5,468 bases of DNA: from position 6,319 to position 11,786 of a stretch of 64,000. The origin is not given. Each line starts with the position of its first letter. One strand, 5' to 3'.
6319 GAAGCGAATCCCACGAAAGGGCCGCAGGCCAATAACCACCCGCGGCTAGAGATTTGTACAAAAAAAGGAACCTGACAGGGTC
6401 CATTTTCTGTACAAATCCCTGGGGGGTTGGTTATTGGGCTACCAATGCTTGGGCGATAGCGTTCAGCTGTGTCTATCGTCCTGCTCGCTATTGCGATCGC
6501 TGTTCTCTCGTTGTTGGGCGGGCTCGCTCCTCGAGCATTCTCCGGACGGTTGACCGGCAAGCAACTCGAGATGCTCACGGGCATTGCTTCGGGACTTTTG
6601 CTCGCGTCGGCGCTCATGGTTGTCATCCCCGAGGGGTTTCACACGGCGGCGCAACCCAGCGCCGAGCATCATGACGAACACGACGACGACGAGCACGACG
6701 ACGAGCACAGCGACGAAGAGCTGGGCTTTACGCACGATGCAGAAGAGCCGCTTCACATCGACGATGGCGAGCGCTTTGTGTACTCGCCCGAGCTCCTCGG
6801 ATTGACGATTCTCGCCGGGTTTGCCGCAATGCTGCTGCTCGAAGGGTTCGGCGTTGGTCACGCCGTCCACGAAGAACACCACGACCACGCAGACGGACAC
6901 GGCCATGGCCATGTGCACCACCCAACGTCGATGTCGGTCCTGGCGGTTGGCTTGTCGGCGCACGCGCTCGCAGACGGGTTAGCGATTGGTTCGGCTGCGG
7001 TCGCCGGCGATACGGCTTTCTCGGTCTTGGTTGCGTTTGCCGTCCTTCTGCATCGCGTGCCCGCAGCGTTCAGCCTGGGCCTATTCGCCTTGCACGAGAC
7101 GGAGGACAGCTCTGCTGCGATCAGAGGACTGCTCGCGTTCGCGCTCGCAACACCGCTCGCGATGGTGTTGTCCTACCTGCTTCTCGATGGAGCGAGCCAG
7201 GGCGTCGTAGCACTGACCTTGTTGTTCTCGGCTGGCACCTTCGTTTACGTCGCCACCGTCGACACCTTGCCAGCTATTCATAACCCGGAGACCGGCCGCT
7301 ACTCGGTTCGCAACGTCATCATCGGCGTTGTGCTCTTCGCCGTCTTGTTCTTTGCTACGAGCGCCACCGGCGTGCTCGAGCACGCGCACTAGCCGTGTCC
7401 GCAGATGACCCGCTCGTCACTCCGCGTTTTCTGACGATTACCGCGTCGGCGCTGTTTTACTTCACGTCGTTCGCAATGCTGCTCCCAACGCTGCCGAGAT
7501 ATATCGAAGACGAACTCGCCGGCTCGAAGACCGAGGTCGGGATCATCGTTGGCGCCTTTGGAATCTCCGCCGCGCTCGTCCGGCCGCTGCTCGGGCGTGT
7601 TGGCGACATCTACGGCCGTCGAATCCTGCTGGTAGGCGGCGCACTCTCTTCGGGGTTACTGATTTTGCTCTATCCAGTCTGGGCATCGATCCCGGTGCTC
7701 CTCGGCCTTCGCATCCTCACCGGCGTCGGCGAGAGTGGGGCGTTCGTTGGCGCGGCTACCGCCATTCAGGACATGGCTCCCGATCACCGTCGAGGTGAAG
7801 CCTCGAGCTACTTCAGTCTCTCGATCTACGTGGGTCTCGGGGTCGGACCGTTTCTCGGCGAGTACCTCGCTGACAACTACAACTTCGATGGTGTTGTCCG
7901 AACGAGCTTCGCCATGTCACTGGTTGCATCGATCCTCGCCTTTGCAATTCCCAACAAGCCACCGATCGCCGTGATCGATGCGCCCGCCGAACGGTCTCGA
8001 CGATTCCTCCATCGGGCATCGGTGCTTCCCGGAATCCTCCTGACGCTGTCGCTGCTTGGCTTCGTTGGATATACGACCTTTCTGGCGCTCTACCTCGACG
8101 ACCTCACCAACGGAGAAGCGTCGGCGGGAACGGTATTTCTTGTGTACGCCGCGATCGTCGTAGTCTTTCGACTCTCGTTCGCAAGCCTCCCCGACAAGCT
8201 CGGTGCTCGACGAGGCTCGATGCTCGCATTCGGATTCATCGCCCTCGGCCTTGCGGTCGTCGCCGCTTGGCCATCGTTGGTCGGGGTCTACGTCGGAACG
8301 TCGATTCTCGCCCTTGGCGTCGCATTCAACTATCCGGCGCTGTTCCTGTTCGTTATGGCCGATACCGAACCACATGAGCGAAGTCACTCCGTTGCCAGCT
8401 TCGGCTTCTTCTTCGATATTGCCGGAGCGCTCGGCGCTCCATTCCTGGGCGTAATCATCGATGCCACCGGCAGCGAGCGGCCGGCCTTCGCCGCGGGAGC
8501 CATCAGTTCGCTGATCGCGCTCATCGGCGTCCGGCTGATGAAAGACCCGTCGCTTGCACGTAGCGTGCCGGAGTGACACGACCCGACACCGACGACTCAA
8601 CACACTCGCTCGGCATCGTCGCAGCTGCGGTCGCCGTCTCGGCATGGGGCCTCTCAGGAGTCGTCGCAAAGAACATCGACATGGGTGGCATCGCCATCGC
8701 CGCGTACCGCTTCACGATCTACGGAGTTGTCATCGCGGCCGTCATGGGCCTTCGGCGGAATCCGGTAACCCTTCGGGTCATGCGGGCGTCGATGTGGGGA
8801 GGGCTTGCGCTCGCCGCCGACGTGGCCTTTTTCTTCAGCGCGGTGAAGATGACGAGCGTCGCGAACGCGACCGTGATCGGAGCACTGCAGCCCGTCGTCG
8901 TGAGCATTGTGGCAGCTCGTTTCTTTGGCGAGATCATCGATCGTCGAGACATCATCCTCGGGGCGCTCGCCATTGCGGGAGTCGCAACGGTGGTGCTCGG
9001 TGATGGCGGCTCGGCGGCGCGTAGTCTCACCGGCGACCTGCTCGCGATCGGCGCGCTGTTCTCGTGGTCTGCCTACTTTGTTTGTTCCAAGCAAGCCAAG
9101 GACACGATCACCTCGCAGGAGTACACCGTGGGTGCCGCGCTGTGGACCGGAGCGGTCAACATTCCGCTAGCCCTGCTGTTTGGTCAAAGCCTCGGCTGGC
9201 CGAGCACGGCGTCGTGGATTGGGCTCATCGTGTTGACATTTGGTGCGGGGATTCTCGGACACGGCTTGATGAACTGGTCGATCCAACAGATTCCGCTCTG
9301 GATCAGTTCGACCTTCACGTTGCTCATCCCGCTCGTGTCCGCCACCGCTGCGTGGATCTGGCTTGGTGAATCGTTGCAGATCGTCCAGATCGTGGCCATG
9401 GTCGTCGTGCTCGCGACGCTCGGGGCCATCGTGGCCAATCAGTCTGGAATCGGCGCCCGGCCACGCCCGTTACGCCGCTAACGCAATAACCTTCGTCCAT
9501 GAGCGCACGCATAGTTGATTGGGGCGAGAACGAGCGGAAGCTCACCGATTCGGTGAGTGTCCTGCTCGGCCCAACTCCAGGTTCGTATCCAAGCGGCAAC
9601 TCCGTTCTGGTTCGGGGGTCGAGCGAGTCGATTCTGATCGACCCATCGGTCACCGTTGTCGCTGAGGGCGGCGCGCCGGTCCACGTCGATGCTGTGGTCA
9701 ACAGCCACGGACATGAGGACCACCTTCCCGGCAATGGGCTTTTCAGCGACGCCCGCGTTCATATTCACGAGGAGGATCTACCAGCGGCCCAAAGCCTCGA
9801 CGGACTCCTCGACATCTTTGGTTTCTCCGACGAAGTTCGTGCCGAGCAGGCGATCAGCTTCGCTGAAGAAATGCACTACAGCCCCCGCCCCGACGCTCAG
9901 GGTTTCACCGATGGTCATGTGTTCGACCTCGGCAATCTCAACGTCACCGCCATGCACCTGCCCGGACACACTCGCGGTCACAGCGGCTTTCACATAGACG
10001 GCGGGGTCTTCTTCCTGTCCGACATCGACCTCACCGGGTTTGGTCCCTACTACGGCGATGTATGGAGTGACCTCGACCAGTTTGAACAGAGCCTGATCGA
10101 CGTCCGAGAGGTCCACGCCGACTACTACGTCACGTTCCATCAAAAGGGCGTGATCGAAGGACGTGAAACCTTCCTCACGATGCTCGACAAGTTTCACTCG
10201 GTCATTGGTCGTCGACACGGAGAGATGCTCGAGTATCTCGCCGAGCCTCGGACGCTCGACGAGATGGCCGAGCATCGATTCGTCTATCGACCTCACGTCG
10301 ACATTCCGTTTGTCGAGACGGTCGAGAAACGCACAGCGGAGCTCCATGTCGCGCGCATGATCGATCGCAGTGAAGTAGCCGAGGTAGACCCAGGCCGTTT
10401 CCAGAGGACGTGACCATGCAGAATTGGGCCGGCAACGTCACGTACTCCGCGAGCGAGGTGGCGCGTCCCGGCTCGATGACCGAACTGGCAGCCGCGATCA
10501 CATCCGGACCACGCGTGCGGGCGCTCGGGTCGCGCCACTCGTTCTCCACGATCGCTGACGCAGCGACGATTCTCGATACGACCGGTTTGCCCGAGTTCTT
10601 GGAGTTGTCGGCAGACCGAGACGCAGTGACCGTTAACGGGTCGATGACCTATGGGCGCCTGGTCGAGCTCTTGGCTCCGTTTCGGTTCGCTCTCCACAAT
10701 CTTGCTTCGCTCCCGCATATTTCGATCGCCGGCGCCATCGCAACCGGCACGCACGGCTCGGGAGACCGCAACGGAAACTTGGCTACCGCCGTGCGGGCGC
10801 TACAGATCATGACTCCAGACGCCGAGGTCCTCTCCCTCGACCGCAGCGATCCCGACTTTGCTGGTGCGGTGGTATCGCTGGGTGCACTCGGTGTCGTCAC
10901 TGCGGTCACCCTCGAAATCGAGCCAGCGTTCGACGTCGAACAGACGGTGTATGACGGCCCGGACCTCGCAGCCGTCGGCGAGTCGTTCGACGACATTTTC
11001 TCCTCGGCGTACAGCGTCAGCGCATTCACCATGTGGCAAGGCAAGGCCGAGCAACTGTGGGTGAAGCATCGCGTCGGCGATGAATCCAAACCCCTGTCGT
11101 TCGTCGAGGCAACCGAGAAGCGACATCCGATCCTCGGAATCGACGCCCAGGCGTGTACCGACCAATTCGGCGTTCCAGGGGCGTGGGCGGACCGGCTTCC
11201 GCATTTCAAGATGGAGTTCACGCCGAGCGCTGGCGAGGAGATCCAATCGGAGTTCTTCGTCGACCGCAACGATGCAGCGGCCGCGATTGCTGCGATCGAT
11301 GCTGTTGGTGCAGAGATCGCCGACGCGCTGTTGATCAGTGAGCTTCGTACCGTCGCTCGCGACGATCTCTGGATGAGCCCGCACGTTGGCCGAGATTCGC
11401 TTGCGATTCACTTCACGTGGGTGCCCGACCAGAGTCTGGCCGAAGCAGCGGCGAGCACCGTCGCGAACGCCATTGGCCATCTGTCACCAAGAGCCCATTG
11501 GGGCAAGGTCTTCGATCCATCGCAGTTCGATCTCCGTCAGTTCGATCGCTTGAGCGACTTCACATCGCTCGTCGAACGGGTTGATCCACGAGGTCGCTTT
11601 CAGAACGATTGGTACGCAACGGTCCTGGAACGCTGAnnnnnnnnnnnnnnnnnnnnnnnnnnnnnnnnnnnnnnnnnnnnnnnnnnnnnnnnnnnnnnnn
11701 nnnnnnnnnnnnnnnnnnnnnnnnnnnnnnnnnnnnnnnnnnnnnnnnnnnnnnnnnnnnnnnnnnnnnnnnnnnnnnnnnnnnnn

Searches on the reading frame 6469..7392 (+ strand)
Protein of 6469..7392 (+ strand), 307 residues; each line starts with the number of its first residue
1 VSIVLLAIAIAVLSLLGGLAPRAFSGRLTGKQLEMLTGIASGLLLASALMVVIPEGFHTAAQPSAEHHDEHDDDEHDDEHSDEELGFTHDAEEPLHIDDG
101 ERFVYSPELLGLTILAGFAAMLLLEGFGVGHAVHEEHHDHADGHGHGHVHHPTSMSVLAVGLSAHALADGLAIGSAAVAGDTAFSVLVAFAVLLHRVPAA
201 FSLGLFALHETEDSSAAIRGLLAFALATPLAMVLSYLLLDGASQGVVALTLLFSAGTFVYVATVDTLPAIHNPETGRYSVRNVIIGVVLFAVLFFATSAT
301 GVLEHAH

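Call 62: search_protein_families(library=pfam, proteins=[window:6469-7392:+], max_evalue=0.00001)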
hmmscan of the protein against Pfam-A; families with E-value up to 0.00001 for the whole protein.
window:6469-7392:+ (307 aa): 1 family
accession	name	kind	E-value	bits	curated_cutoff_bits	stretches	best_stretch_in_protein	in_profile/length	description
PF02535.28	Zip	-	1.3e-29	103.9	35.1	2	134-292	152-321/323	ZIP Zinc transporter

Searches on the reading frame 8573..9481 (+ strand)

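Call 62: search_protein_families(library=pfam, proteins=[window:8573-9481:+], max_evalue=0.00001)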
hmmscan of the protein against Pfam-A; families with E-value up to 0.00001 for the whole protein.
window:8573-9481:+ (302 aa): 1 family
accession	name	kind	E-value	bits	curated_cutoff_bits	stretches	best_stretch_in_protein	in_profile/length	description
PF00892.27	EamA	-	2.5e-30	106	28.2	2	153-283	2-130/135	EamA-like transporter family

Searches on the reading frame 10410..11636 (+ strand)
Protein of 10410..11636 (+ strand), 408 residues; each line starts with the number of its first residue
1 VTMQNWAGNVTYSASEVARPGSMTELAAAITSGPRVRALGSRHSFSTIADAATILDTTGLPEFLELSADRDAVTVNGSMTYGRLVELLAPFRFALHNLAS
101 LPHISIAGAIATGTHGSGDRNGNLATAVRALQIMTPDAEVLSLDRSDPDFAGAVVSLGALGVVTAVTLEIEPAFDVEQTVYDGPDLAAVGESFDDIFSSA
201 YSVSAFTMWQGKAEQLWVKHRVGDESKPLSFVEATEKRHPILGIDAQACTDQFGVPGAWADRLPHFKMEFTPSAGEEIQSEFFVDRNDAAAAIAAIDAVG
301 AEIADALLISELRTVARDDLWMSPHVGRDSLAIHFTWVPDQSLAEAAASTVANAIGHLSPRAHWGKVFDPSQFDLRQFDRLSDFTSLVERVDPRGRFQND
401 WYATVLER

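Call 62: search_protein_families(library=pfam, proteins=[window:10410-11636:+], max_evalue=0.00001)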
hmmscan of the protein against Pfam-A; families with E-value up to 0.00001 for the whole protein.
window:10410-11636:+ (408 aa): 2 families
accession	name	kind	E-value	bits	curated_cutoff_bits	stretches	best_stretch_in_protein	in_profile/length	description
PF01565.28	FAD_binding_4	-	1.1e-15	58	26.4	1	17-143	4-138/139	FAD binding domain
PF04030.19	ALO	-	9.8e-12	45.5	23.1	1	279-403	127-256/258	D-arabinono-1,4-lactone oxidase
